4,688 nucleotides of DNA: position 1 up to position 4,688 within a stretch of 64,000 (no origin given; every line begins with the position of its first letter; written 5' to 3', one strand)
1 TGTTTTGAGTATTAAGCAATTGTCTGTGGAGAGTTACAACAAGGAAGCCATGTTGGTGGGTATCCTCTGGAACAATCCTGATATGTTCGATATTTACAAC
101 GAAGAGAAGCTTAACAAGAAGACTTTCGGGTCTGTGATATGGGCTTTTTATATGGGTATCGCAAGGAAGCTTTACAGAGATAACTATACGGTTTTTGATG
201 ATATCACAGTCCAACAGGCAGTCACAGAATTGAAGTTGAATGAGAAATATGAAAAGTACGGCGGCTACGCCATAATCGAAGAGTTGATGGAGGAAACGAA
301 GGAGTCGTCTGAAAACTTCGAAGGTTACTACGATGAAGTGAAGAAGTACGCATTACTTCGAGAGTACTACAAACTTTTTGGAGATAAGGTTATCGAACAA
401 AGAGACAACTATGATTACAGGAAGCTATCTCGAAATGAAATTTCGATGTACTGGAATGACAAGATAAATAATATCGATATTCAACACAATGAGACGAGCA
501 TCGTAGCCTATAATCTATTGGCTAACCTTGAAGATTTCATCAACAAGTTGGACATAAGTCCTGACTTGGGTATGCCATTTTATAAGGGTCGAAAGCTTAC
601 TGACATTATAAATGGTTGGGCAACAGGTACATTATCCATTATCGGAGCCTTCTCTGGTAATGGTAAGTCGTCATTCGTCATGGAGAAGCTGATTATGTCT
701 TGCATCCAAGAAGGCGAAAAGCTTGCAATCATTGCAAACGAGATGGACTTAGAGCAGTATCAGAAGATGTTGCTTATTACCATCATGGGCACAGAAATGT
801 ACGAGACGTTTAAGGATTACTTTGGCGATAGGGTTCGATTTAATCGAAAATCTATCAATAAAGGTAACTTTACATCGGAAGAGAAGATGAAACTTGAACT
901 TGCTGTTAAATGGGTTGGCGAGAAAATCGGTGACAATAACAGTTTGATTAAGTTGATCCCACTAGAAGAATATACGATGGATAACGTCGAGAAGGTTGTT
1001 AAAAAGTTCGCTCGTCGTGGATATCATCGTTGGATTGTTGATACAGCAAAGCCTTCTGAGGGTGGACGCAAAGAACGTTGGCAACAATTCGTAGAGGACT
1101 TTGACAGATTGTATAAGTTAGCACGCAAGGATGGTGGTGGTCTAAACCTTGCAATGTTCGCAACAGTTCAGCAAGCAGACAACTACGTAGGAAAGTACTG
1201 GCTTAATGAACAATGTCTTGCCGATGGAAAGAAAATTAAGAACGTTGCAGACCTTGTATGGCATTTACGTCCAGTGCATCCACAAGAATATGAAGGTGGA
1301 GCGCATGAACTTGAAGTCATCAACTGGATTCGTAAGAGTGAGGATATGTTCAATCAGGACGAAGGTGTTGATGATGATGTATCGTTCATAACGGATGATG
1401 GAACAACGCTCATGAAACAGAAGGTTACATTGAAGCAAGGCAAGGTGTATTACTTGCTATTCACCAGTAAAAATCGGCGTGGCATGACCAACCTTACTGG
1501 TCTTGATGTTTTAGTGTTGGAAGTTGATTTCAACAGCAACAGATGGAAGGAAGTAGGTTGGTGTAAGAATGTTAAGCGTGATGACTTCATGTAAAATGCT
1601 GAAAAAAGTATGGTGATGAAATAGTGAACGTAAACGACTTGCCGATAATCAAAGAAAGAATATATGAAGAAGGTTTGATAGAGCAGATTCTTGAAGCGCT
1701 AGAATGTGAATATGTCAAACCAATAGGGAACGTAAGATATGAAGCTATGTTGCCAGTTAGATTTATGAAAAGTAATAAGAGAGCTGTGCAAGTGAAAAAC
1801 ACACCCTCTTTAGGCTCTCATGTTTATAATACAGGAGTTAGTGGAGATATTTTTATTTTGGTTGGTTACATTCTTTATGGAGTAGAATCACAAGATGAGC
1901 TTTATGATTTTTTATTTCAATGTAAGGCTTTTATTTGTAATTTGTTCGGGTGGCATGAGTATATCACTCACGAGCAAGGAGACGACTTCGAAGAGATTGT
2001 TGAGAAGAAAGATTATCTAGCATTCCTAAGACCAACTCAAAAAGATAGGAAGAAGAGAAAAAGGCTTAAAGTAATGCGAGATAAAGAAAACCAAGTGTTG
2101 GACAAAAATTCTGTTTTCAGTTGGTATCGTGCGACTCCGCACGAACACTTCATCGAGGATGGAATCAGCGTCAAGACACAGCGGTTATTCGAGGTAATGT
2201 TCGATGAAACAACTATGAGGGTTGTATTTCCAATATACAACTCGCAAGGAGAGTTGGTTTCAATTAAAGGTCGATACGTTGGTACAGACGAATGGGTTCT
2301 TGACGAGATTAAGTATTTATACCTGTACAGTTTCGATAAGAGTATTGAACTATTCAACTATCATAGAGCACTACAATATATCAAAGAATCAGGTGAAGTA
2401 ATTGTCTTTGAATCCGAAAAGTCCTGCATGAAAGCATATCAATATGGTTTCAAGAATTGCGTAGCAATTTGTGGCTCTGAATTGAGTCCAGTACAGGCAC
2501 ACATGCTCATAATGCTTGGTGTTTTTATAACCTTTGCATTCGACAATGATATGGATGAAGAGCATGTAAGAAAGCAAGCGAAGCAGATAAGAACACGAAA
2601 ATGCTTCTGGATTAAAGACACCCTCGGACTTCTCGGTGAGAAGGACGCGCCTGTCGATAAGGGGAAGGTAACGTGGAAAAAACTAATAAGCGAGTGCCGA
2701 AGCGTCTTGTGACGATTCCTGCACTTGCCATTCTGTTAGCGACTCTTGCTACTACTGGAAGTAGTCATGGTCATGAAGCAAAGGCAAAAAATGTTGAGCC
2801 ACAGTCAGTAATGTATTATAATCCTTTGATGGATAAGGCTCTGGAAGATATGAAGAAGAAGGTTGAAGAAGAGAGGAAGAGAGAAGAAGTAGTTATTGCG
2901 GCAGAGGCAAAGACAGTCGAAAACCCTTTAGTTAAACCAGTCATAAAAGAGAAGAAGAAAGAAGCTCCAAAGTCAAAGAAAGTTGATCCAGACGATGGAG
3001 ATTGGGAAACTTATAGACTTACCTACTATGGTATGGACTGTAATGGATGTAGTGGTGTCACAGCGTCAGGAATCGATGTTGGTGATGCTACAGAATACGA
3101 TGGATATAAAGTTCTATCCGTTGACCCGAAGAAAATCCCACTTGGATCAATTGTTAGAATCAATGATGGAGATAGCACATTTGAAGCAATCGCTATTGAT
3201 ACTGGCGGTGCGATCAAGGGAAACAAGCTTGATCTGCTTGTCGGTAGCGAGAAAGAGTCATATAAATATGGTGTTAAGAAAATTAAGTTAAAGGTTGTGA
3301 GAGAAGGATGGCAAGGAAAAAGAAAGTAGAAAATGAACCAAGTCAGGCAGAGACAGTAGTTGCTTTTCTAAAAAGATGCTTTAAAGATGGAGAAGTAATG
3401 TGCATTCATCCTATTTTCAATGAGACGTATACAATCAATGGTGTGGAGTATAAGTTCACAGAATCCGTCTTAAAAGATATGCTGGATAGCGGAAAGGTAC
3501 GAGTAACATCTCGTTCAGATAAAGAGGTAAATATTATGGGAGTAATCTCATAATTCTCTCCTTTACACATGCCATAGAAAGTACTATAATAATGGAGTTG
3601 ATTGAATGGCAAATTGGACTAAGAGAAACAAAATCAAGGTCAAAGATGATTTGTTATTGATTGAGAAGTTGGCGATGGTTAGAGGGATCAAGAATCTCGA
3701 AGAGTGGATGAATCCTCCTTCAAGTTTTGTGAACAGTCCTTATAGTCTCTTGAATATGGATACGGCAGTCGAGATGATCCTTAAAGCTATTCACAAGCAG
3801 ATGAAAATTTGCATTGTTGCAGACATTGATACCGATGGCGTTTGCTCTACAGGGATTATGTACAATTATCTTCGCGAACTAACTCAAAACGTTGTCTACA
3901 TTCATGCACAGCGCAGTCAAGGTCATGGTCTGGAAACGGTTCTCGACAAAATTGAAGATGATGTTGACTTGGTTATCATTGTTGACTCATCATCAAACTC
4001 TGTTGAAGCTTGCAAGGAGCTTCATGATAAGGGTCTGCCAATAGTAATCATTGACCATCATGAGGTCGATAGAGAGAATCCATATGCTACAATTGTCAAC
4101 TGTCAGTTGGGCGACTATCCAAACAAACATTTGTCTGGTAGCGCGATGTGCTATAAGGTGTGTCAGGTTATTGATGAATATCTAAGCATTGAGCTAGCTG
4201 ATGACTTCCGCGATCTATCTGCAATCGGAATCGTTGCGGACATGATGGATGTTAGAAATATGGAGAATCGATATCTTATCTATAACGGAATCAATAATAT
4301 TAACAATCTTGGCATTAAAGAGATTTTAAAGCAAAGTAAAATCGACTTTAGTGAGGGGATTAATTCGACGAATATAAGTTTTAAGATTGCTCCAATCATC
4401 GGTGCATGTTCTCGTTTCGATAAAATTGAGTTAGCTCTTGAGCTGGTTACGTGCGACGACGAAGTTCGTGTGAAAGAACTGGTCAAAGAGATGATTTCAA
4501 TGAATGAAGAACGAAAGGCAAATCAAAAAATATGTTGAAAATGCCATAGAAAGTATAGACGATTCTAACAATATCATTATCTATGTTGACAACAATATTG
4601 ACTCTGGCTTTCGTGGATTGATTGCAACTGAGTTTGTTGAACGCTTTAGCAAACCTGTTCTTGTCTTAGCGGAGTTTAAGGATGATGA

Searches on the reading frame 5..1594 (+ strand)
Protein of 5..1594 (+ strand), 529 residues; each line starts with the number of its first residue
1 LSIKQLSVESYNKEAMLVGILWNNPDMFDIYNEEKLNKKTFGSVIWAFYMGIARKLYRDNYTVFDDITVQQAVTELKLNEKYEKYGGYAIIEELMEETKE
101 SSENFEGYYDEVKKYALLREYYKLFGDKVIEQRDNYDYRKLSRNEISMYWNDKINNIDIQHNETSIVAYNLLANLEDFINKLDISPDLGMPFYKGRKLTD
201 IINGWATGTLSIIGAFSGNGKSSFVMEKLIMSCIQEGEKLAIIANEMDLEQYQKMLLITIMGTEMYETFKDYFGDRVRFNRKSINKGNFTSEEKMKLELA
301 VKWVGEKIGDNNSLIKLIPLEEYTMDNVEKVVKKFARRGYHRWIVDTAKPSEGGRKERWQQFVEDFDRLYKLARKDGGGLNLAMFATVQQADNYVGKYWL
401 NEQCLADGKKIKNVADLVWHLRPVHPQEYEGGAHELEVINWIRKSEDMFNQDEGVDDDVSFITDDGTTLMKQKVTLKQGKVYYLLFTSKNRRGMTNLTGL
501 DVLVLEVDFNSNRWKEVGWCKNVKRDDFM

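Call 14: search_protein_families(library=phrogs, proteins=[window:5-1594:+], max_evalue=0.00001)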
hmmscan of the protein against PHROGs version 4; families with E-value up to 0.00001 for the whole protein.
window:5-1594:+ (529 aa): 2 families
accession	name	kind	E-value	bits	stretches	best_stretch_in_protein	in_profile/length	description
phrog_19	-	DNA, RNA and nucleotide metabolism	2.8e-47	162.9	1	11-521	161-585/621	DnaB-like replicative helicase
phrog_239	-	DNA, RNA and nucleotide metabolism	9.1e-09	35.8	1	177-266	329-416/801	DNA primase/helicase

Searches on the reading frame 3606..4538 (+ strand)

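Call 14: search_protein_families(library=phrogs, proteins=[window:3606-4538:+], max_evalue=0.00001)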
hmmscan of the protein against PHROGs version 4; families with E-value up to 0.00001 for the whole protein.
window:3606-4538:+ (310 aa): 2 families
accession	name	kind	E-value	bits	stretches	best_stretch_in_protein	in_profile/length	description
phrog_2484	-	DNA, RNA and nucleotide metabolism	9.6e-101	339.1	1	4-308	3-319/564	RecJ-like ssDNA exonuclease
phrog_4771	-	other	6.3e-06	26.5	1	60-165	9-105/363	DHH phosphoesterase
